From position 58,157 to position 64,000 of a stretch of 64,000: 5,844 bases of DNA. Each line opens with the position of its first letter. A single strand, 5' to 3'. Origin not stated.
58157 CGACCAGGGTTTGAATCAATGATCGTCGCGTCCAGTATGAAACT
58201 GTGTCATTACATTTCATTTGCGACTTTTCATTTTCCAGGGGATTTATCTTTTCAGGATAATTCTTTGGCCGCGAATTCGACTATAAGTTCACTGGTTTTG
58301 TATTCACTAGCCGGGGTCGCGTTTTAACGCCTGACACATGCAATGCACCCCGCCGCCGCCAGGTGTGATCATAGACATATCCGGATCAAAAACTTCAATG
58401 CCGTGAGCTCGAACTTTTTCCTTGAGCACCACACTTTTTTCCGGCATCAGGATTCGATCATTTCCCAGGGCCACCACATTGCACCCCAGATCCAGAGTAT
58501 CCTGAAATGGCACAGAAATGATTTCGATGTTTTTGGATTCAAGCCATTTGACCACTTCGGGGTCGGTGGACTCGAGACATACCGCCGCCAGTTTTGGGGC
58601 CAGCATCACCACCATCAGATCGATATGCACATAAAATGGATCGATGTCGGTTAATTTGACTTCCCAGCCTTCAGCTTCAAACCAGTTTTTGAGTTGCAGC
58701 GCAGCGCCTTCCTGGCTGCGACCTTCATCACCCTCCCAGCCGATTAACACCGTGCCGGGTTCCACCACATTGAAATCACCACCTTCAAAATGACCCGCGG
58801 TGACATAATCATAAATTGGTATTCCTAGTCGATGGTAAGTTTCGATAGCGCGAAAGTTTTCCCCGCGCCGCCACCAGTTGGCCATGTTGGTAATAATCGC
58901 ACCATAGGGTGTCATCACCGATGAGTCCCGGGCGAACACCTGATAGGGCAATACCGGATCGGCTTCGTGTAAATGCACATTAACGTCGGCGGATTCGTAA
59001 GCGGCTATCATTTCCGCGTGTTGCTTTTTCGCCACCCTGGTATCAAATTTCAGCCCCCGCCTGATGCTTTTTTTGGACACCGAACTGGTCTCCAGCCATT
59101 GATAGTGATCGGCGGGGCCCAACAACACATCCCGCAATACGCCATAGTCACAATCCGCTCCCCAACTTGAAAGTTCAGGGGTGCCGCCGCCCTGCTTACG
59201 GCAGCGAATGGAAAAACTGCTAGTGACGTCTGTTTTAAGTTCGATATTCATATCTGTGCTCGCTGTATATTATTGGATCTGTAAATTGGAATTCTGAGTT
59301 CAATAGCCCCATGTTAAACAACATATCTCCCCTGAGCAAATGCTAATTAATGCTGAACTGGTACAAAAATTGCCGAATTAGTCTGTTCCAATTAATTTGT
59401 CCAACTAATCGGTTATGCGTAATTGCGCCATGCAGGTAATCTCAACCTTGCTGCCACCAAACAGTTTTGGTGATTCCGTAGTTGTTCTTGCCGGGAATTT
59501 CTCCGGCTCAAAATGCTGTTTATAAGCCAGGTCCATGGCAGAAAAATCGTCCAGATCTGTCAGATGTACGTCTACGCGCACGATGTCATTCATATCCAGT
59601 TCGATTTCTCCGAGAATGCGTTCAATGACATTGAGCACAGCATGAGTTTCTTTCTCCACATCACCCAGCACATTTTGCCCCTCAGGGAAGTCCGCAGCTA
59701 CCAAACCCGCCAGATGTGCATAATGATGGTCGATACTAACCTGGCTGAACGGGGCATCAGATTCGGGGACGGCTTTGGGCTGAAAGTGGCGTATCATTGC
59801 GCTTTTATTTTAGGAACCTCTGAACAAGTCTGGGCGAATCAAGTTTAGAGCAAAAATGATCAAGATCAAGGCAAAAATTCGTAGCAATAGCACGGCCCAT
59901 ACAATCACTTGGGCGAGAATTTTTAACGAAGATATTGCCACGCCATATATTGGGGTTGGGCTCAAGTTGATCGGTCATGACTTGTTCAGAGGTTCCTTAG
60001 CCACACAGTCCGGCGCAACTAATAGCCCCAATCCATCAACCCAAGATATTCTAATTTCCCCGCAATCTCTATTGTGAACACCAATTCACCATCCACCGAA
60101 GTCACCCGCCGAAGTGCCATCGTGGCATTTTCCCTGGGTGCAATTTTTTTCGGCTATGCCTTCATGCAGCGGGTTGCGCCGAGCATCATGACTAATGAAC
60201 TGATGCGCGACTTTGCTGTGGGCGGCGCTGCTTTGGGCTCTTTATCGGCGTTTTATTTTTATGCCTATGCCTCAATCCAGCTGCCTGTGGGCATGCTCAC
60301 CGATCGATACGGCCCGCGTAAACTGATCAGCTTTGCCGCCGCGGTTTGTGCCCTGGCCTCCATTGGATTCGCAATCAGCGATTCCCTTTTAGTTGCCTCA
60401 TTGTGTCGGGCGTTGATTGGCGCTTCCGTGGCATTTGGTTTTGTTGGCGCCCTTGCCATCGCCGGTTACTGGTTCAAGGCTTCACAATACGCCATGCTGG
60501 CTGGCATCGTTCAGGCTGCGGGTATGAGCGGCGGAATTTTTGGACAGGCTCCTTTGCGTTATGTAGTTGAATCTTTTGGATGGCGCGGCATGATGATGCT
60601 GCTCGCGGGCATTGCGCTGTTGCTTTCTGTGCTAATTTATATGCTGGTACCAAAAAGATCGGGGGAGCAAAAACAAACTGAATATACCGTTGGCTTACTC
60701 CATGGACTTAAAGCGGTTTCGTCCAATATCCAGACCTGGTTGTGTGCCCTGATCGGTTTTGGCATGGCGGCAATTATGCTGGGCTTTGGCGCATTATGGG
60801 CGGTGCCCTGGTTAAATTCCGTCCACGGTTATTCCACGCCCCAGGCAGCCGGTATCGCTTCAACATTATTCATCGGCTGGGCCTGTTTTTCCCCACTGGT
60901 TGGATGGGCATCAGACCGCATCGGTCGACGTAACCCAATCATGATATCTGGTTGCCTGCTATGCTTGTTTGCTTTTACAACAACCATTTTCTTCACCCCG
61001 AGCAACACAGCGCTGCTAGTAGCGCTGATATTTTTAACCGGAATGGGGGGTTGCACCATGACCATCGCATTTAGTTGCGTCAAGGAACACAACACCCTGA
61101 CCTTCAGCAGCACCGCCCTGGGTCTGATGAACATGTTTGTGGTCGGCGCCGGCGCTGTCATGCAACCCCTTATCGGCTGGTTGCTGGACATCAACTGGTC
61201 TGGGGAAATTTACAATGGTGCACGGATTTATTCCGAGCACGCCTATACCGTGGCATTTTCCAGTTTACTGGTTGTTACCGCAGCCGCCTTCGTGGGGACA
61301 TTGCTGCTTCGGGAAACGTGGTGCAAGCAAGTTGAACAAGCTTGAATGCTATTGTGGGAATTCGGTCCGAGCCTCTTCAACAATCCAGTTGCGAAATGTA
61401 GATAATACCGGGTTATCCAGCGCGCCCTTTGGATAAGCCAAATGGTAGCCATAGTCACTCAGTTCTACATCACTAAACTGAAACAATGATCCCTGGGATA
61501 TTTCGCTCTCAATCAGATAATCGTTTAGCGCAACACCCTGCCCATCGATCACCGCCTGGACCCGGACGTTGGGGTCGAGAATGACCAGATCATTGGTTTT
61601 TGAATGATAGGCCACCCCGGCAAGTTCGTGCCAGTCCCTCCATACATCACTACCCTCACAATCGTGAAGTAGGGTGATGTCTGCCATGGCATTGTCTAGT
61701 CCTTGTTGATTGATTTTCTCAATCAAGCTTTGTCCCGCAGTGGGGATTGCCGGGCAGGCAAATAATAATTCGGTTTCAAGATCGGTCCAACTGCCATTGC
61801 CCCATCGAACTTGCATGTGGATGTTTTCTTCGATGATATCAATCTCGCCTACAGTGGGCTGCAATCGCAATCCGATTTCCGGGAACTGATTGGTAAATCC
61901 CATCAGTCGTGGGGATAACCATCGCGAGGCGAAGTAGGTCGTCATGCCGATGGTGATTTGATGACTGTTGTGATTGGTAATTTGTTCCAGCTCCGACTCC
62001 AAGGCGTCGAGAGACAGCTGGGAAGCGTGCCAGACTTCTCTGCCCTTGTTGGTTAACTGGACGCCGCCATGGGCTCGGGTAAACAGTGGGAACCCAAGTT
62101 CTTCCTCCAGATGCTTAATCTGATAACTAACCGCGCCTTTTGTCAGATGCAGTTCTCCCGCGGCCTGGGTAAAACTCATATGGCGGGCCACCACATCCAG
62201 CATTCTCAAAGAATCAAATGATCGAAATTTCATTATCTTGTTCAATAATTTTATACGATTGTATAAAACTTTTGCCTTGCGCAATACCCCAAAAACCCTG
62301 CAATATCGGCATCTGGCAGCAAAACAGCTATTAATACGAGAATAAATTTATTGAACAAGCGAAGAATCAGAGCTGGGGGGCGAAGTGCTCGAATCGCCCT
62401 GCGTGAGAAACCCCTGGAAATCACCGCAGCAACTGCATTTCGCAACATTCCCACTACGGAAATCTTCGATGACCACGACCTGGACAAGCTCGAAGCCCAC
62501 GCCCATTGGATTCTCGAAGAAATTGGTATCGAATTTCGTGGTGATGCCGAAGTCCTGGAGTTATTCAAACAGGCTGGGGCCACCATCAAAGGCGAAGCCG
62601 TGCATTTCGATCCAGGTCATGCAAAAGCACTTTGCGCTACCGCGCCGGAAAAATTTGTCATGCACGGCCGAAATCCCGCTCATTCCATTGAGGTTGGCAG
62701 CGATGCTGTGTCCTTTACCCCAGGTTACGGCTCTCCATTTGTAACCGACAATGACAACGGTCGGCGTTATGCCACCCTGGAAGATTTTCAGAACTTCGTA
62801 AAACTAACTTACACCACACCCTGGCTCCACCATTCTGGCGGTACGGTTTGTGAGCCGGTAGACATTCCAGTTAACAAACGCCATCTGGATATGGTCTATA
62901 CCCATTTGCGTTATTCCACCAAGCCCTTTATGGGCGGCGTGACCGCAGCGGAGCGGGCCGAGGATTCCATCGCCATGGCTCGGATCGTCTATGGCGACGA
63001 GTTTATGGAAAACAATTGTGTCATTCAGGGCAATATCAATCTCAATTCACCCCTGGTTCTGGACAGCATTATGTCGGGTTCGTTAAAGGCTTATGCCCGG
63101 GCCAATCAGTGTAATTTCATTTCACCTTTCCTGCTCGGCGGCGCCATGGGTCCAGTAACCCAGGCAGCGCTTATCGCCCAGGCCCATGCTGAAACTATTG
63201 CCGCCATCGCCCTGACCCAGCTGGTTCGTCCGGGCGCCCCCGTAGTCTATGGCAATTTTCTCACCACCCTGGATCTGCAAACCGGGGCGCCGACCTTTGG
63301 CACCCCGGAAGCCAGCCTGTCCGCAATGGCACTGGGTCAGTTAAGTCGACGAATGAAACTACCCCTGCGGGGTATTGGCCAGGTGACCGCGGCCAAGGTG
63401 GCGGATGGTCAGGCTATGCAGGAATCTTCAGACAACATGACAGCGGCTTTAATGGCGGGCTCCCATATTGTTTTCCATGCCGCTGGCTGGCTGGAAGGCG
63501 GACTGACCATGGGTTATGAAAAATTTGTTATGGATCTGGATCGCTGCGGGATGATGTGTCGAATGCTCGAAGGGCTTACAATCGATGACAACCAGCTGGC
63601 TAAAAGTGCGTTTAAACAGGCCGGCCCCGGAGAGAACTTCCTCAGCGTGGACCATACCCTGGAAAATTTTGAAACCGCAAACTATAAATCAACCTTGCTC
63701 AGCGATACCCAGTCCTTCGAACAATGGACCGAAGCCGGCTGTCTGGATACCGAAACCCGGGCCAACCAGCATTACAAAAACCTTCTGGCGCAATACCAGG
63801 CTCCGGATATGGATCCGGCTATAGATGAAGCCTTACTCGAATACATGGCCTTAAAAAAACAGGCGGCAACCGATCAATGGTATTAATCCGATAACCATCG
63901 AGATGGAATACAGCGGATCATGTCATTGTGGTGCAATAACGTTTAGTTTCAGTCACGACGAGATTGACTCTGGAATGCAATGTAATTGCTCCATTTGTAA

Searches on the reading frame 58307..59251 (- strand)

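Call 16: search_protein_families(library=pfam, proteins=[window:58307-59251:-], max_evalue=0.001)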
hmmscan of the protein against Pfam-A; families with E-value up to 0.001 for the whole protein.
window:58307-59251:- (314 aa): 2 families
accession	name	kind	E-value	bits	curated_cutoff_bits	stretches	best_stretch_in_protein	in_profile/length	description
PF19420.4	DDAH_eukar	-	2.4e-18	66.8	23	1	72-306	26-287/291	N,N dimethylarginine dimethylhydrolase, eukaryotic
PF02274.22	ADI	-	1.2e-16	61.2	22.8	2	232-311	292-377/377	Arginine deiminase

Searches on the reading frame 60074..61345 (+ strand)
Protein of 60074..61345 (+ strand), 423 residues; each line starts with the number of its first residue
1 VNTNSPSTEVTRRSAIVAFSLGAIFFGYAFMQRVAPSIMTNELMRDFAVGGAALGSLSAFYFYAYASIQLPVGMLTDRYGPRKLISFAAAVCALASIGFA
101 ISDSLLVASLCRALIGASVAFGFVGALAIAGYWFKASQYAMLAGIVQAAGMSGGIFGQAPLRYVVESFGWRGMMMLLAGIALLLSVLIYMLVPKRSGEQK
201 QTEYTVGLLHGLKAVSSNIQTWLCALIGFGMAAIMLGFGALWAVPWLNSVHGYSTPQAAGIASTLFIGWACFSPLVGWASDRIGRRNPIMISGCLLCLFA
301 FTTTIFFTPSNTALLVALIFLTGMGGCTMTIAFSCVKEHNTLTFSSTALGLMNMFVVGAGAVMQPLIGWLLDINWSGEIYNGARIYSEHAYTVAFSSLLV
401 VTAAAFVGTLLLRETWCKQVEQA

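Call 16: search_protein_families(library=pfam, proteins=[window:60074-61345:+], max_evalue=0.001)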
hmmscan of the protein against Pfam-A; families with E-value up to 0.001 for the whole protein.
window:60074-61345:+ (423 aa): 2 families
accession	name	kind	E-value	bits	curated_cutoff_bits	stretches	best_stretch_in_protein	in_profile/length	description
PF07690.21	MFS_1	-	1.2e-38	133.3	33.4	2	24-261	4-246/347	Major Facilitator Superfamily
PF00083.30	Sugar_tr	-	0.00038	19.9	22.3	0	249-416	37-197/452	Sugar (and other) transporter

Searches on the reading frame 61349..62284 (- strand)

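Call 16: search_protein_families(library=pfam, proteins=[window:61349-62284:-], max_evalue=0.001)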
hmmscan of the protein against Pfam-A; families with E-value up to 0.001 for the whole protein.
window:61349-62284:- (311 aa): 2 families
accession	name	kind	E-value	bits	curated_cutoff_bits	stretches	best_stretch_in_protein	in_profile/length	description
PF00126.33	HTH_1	-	2e-20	72.9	26.6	1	24-82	2-60/60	Bacterial regulatory helix-turn-helix protein, lysR family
PF03466.25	LysR_substrate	-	5.2e-17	62.4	28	1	105-305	3-208/209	LysR substrate binding domain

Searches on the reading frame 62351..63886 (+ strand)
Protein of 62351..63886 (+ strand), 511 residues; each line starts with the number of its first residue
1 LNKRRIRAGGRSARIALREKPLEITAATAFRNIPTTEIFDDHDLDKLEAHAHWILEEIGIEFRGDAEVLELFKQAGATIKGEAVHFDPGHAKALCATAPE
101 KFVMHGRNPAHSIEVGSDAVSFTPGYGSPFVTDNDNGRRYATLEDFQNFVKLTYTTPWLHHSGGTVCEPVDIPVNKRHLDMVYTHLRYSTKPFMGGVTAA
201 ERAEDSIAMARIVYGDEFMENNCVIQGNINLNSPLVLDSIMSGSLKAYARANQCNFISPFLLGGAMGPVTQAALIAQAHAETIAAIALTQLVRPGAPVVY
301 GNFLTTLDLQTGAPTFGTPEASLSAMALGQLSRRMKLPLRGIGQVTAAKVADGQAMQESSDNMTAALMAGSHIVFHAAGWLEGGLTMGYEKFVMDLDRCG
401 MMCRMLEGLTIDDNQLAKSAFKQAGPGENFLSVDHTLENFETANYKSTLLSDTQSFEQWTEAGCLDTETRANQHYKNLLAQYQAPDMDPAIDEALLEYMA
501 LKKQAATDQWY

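Call 16: search_protein_families(library=pfam, proteins=[window:62351-63886:+], max_evalue=0.001)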
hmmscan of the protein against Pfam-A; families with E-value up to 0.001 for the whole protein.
window:62351-63886:+ (511 aa): 1 family
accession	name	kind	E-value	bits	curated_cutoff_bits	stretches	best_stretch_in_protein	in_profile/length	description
PF06253.16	MTTB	-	6.4e-206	684.6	25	1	7-505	1-498/500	Trimethylamine methyltransferase (MTTB)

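Call 74: search_solved_structures(query=window:62351-63886:+, max_evalue=0.001)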
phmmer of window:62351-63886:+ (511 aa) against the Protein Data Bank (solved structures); distinct sequences matched with E-value up to 0.001: 5.
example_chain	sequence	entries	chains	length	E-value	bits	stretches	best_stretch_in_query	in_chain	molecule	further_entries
4yyc_A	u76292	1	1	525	1.3e-164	551.7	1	30-508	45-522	Putative trimethylamine methyltransferase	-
2qne_A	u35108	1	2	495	2e-100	340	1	33-502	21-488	Putative methyltransferase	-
9yce_A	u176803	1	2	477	2.2e-100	339.8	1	34-502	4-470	Glycine betaine methyltransferase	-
7xcl_A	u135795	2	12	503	2.5e-33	118.7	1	39-491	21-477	Trimethylamine methyltransferase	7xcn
7xcm_A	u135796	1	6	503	3.7e-33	118.1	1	39-491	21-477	Trimethylamine methyltransferase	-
